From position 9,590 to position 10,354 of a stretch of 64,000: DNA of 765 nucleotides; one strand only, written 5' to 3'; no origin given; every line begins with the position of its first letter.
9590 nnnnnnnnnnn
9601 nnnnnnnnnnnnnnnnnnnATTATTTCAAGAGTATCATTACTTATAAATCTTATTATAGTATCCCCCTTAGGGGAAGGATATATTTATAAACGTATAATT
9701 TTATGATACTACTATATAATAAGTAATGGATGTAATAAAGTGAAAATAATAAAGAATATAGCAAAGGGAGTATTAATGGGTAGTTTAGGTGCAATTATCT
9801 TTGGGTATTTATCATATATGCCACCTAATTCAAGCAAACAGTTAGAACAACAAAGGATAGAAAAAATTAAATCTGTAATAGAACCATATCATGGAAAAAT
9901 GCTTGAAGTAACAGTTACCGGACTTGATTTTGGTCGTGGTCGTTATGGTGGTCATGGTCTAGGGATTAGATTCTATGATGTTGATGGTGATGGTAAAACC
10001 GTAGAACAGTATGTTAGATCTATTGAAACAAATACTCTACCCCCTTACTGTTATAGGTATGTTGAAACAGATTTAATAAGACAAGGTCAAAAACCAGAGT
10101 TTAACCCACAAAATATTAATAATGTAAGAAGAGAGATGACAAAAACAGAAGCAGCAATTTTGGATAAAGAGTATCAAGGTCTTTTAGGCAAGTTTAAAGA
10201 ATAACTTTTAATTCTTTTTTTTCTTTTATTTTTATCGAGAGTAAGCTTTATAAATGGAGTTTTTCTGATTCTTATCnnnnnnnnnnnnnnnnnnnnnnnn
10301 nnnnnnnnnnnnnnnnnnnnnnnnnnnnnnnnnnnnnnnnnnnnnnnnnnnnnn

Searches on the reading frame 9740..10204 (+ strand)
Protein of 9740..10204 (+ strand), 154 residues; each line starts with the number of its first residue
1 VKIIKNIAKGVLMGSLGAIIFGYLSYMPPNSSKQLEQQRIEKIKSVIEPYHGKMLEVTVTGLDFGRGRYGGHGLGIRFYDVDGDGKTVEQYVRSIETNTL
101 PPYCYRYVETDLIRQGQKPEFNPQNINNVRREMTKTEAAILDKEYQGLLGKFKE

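Call 24: search_protein_families(library=pfam, proteins=[window:9740-10204:+], max_evalue=1)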
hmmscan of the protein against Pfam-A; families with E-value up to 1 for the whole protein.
window:9740-10204:+ (154 aa): 1 family
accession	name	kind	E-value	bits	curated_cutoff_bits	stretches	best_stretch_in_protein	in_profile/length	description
PF14091.12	DUF4269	-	0.097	13.4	28.9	1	83-140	79-134/151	Domain of unknown function (DUF4269)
